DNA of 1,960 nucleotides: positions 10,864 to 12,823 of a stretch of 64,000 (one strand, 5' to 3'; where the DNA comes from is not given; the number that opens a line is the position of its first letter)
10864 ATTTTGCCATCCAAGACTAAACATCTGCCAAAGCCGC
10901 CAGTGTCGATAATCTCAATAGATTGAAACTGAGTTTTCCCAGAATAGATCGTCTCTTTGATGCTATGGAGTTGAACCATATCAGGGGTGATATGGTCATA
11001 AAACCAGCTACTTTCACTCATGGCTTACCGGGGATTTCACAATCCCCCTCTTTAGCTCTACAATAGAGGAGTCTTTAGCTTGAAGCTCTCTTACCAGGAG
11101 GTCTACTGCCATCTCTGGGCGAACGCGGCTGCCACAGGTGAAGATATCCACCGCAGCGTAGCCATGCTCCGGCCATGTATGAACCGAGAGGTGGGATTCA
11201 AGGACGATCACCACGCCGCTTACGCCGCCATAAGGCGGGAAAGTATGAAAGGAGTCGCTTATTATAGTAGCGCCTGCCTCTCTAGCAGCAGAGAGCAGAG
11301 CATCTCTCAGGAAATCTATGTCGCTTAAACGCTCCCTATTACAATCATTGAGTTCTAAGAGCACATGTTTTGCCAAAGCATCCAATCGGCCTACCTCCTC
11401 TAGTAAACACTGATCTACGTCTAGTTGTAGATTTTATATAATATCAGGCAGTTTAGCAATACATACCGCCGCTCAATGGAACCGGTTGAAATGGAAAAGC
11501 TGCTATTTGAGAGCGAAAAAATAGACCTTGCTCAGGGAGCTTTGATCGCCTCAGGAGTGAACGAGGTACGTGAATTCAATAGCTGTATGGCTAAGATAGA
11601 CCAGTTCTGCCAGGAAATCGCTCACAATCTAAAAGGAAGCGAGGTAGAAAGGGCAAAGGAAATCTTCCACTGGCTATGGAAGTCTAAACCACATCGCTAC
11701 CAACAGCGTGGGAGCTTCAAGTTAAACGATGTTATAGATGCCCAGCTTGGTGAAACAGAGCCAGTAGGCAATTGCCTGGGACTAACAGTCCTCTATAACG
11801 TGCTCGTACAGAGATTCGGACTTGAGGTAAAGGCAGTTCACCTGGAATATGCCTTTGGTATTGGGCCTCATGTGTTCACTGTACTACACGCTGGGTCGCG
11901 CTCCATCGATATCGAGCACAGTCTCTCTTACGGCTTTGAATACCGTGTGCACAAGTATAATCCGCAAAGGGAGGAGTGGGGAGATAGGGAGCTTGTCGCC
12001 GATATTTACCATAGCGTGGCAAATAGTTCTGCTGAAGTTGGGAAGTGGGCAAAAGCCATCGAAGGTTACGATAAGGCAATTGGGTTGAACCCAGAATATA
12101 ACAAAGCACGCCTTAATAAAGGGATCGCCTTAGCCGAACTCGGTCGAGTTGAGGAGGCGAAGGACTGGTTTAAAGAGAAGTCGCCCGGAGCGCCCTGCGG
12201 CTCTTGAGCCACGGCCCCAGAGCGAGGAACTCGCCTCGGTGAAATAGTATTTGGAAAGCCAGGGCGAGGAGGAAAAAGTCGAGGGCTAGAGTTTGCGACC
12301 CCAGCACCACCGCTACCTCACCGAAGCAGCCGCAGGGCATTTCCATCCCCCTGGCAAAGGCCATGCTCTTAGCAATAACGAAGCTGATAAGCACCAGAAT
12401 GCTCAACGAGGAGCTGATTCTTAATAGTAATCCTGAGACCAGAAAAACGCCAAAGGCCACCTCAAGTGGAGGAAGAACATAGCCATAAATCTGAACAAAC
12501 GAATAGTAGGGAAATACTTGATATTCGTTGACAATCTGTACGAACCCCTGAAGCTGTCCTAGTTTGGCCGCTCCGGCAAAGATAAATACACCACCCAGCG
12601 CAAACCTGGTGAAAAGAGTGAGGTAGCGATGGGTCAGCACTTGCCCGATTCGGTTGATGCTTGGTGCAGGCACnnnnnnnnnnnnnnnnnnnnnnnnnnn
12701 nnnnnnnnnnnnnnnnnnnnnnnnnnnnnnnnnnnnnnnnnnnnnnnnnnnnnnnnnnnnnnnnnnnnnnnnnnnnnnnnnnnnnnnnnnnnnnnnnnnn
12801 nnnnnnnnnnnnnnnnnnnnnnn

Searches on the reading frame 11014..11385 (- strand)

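Call 24: search_protein_families(library=pfam, proteins=[window:11014-11385:-], max_evalue=0.001)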
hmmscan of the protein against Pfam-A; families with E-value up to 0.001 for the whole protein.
window:11014-11385:- (123 aa): 1 family
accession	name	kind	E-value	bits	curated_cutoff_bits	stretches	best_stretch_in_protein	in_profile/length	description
PF02675.21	AdoMet_dc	-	7.1e-39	132.9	25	1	7-114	1-107/107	S-adenosylmethionine decarboxylase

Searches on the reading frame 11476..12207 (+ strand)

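Call 24: search_protein_families(library=pfam, proteins=[window:11476-12207:+], max_evalue=0.001)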
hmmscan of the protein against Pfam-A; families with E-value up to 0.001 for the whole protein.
window:11476-12207:+ (243 aa): 6 families
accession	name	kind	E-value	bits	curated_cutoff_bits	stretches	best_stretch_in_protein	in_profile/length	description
PF00515.34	TPR_1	-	1.3e-07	31.6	27.8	0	175-208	1-34/34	Tetratricopeptide repeat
PF13432.12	TPR_16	-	2e-07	31.8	32.7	1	186-234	8-56/65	Tetratricopeptide repeat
PF07719.23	TPR_2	-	3.6e-07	30.2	27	0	175-208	1-34/34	Tetratricopeptide repeat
PF13414.12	TPR_11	-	2.9e-05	24.1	26.8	1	189-223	8-42/42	TPR repeat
PF14559.12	TPR_19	-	8.3e-05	23.3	25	1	189-232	5-48/68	Tetratricopeptide repeat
PF13181.12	TPR_8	-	0.00053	20.4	25.7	0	211-234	3-26/34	Tetratricopeptide repeat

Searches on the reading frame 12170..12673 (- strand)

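Call 24: search_protein_families(library=pfam, proteins=[window:12170-12673:-], max_evalue=0.001)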
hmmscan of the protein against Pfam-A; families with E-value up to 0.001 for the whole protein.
window:12170-12673:- (167 aa): 2 families
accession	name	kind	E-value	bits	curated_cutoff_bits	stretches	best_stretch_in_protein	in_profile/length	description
PF07291.16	MauE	-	1.4e-22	80.7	27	1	16-142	2-125/128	Methylamine utilisation protein MauE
PF07681.17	DoxX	-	7.7e-07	30.1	23.6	1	19-97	2-78/85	DoxX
